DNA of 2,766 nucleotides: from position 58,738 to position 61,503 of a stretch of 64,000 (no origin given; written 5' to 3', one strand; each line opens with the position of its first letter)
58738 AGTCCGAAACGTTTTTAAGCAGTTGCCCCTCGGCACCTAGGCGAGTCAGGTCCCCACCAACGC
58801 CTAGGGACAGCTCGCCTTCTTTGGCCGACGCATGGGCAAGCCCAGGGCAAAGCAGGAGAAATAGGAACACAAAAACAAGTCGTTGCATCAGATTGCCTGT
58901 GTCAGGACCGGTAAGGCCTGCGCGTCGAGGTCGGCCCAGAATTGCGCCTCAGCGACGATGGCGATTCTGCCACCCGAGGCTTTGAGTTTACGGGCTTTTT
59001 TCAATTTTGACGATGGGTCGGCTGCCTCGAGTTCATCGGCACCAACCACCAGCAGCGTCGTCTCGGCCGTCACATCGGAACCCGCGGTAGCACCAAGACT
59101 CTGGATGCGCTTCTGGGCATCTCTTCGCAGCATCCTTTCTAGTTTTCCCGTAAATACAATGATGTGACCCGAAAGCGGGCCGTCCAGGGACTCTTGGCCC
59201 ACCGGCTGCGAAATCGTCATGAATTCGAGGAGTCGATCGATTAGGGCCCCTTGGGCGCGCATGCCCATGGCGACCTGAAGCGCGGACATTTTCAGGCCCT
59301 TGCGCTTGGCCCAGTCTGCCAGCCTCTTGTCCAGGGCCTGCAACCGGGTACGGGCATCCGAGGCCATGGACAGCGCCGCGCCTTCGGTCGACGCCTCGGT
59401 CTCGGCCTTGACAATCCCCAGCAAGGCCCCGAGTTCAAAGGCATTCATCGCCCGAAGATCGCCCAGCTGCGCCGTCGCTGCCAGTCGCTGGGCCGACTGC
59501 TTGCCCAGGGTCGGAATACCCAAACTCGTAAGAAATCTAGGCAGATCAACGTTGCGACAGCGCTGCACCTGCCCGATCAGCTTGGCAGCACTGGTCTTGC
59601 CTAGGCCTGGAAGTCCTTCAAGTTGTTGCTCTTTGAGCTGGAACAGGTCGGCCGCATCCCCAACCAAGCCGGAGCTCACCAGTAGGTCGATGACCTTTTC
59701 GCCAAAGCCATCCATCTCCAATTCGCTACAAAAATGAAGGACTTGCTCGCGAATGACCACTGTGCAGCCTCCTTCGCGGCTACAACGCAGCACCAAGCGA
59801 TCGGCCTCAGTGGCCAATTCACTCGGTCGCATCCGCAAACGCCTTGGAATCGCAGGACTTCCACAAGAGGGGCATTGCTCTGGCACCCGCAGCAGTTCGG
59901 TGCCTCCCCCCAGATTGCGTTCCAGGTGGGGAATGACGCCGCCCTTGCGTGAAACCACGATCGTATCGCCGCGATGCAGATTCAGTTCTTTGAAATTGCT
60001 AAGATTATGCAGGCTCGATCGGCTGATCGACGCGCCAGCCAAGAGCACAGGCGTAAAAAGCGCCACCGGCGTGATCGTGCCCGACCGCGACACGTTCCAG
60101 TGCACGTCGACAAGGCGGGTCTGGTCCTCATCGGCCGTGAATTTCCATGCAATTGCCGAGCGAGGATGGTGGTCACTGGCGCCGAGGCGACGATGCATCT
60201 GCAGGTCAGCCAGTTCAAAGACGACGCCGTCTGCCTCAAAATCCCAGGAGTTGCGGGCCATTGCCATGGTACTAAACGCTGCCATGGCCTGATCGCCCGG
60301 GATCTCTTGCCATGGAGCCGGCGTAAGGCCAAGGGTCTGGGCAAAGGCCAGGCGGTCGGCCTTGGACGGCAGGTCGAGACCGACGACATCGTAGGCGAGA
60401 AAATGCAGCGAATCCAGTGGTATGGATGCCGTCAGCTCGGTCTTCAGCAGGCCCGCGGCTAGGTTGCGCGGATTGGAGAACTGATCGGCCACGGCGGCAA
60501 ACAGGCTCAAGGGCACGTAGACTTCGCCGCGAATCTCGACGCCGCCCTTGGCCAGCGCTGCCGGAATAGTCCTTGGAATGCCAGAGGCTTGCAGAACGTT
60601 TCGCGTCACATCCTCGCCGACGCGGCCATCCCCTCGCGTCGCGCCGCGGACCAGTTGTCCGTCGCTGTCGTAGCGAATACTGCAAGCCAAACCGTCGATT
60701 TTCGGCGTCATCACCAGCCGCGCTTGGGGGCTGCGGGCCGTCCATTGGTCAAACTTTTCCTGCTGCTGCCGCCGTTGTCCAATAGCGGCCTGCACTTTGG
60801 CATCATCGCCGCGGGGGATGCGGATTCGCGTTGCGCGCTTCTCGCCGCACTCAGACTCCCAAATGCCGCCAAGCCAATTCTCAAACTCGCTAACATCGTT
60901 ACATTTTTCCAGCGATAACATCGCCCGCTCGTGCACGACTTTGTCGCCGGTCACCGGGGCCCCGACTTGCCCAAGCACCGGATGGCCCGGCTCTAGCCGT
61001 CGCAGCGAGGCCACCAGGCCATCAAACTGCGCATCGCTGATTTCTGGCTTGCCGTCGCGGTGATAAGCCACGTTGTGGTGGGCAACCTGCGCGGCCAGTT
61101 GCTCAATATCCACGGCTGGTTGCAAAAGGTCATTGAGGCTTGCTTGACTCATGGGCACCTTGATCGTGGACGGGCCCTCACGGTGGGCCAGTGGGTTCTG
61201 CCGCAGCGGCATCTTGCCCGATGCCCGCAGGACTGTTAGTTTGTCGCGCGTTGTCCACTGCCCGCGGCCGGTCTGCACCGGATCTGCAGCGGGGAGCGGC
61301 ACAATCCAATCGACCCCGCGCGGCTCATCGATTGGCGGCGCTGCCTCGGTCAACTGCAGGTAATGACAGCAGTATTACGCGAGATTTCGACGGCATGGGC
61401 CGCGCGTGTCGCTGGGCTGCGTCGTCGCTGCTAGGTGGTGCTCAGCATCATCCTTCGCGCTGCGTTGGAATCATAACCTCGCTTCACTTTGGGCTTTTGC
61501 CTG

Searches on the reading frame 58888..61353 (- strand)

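Call 79: search_protein_families(library=pfam, proteins=[window:58888-61353:-], max_evalue=0.00001)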
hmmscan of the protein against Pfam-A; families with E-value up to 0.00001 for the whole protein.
window:58888-61353:- (821 aa): 3 families
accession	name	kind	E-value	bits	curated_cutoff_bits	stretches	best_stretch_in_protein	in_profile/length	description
PF01653.23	DNA_ligase_aden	-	1.7e-43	149.4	27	1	198-407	29-252/253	NAD-dependent DNA ligase adenylation domain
PF03120.22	DNA_ligase_OB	-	2e-21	76.1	32.9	1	411-479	1-69/79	NAD-dependent DNA ligase OB-fold domain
PF00533.33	BRCT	-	7.4e-07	29.7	21.3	1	725-791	4-65/78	BRCA1 C Terminus (BRCT) domain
